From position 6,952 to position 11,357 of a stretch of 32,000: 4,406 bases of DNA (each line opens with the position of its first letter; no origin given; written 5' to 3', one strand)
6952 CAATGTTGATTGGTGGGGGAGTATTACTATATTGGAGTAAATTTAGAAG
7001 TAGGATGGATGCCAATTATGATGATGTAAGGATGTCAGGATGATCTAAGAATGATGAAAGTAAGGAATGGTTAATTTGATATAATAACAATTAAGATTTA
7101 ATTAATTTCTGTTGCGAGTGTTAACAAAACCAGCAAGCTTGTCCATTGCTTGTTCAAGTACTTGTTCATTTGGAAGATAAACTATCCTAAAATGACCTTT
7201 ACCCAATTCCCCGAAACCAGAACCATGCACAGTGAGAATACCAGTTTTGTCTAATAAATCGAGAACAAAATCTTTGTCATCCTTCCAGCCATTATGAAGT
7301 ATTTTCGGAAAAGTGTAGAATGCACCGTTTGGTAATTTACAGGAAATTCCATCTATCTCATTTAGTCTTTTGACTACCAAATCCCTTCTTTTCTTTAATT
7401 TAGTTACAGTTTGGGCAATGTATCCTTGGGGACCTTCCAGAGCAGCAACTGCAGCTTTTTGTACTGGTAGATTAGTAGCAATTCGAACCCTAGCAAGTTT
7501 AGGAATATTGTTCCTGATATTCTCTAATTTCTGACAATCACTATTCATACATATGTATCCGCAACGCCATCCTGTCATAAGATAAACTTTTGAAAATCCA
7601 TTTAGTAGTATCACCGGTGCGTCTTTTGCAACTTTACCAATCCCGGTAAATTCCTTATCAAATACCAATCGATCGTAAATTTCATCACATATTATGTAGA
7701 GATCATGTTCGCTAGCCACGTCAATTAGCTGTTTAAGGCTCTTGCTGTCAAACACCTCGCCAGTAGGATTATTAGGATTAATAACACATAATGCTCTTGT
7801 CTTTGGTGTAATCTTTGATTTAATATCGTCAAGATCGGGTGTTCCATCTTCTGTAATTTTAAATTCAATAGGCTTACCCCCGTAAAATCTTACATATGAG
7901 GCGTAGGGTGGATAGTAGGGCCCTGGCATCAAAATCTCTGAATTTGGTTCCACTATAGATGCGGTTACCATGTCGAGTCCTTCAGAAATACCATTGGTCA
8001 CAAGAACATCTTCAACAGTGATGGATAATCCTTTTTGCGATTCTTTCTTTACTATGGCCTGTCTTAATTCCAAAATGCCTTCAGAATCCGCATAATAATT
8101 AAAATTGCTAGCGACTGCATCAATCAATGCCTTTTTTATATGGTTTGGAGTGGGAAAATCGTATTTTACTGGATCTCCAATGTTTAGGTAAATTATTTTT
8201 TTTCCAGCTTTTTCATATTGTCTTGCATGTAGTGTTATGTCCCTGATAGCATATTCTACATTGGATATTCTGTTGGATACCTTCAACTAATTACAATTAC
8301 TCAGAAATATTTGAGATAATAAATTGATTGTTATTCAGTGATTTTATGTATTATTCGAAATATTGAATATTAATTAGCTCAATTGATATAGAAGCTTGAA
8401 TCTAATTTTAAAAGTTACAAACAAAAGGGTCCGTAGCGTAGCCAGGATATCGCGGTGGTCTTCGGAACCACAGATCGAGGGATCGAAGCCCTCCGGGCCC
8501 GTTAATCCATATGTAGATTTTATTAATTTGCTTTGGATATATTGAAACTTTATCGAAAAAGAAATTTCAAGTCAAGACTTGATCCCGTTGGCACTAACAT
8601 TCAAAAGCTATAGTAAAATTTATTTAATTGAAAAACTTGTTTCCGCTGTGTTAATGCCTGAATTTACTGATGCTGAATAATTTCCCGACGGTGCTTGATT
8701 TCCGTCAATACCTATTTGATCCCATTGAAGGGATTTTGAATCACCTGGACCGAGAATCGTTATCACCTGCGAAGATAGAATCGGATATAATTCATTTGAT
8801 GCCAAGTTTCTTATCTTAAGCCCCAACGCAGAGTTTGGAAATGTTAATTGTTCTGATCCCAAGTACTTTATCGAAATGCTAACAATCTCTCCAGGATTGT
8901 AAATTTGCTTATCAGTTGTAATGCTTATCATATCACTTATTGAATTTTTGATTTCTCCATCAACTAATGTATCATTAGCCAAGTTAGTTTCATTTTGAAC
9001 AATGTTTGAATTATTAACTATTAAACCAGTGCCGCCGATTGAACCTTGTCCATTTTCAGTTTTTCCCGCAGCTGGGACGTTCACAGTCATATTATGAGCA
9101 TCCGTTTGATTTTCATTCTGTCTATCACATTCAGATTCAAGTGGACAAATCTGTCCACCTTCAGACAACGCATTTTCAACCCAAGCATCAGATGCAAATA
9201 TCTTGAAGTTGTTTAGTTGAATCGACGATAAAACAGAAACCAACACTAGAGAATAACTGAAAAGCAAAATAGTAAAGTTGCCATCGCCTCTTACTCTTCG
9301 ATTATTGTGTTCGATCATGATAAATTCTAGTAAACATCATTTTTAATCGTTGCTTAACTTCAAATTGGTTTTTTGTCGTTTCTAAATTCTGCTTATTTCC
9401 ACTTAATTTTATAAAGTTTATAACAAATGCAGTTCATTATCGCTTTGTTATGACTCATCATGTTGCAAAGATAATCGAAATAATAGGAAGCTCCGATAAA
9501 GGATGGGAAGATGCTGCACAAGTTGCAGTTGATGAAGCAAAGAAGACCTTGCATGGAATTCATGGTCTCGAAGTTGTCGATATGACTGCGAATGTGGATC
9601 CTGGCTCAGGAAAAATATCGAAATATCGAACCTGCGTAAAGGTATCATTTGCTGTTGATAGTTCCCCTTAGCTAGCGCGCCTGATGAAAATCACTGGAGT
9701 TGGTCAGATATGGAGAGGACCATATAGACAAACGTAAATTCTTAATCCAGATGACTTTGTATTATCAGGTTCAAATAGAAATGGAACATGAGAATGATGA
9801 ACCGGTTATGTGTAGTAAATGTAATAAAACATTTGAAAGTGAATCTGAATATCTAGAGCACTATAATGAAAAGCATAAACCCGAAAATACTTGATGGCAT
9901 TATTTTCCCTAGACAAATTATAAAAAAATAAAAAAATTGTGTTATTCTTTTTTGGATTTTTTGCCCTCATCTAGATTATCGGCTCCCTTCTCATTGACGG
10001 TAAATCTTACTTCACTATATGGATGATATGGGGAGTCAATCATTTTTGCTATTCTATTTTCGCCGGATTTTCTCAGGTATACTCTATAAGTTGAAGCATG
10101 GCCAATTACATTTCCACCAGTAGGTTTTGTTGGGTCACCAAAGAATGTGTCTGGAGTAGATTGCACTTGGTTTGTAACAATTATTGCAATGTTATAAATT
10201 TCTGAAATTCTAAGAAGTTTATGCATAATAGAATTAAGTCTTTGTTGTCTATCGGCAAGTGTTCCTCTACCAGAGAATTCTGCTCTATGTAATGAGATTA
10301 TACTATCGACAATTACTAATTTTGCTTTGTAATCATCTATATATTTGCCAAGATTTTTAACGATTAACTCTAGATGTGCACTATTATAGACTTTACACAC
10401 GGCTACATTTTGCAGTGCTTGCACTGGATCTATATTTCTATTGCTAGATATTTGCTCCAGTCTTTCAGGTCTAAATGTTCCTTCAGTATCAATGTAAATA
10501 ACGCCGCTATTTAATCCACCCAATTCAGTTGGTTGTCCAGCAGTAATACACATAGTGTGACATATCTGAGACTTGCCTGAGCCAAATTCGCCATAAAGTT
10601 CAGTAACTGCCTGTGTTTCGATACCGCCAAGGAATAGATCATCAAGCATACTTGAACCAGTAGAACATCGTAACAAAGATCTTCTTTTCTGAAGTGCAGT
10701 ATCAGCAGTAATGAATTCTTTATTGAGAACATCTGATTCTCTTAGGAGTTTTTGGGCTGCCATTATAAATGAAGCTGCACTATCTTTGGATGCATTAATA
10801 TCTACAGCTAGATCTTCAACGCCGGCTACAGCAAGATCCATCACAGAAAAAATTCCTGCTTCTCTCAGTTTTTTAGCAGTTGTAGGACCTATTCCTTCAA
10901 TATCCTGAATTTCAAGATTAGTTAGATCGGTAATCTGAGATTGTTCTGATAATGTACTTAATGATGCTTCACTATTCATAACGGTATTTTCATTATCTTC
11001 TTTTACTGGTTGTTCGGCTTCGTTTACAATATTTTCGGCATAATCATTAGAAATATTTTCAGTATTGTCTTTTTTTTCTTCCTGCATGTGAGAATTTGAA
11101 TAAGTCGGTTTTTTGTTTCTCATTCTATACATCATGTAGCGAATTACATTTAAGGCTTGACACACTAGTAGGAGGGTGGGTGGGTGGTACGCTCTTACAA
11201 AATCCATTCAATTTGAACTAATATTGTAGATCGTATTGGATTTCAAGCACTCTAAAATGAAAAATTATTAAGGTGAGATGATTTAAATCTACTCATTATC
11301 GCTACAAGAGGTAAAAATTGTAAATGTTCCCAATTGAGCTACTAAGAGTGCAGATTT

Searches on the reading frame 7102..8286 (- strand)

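Call 9: search_protein_families(library=pfam, proteins=[window:7102-8286:-], max_evalue=0.01)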
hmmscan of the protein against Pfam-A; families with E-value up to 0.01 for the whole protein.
window:7102-8286:- (394 aa): 5 families
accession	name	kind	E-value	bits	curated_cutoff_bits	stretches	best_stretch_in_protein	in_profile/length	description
PF00155.27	Aminotran_1_2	-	5.9e-65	220.3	19.7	1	30-384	2-361/361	Aminotransferase class I and II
PF01212.27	Beta_elim_lyase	-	4.2e-05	23.4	27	1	133-201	92-168/288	Beta-eliminating lyase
PF00266.25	Aminotran_5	-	5.2e-05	22.8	21.5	1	94-201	64-175/371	Aminotransferase class-V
PF01041.23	DegT_DnrJ_EryC1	-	0.00012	21.9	19.8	1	101-201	49-145/360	DegT/DnrJ/EryC1/StrS aminotransferase family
PF01053.26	Cys_Met_Meta_PP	-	0.0013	17.8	27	1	103-202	79-174/381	Cys/Met metabolism PLP-dependent enzyme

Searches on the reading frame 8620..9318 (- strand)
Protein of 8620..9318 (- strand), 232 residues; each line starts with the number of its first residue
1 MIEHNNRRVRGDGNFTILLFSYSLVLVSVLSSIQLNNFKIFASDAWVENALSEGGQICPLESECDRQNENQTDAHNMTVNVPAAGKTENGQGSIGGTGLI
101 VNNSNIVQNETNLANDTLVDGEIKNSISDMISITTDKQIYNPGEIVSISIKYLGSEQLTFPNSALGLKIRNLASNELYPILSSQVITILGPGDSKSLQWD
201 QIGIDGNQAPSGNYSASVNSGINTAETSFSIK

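Call 9: search_protein_families(library=pfam, proteins=[window:8620-9318:-], max_evalue=0.01)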
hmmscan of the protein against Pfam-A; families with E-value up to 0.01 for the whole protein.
window:8620-9318:- (232 aa): 1 family
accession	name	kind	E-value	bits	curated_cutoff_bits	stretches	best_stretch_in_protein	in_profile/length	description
PF01835.25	MG2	-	0.0024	18.6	32.8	0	133-178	4-49/96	MG2 domain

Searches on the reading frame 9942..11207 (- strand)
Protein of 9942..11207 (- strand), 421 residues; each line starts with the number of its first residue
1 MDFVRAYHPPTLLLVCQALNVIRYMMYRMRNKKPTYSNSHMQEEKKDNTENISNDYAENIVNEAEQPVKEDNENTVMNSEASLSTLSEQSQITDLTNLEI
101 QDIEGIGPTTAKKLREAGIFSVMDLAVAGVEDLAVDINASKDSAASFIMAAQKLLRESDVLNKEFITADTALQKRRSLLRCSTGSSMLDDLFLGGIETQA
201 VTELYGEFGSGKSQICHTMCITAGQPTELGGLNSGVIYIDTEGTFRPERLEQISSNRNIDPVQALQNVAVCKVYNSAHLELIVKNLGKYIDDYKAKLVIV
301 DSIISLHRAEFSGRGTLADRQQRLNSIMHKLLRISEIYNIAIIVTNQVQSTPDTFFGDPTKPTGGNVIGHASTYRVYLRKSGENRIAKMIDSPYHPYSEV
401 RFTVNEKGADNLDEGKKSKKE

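Call 9: search_protein_families(library=pfam, proteins=[window:9942-11207:-], max_evalue=0.01)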
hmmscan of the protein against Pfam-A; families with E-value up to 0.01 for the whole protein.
window:9942-11207:- (421 aa): 7 families
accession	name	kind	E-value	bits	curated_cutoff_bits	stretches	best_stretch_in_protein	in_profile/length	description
PF08423.17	Rad51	-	1e-82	277.5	22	1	174-409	1-241/244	Rad51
PF14520.12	HHH_5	-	7.8e-09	36.3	27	1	99-152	3-56/57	Helix-hairpin-helix domain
PF00154.27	RecA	-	1.8e-08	34.6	27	1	176-383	28-223/262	recA bacterial DNA recombination protein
PF06745.19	ATPase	-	8.5e-07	29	26.6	1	182-350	2-166/231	KaiC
PF13481.12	AAA_25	-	2.8e-05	24.3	27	1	190-348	24-190/195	AAA domain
PF10391.15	DNA_pol_lambd_f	-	0.003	17.8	29.8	1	100-127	3-30/51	Fingers domain of DNA polymerase lambda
PF09581.16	Spore_III_AF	-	0.0069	16.9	28.3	0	24-101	52-128/185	Stage III sporulation protein AF (Spore_III_AF)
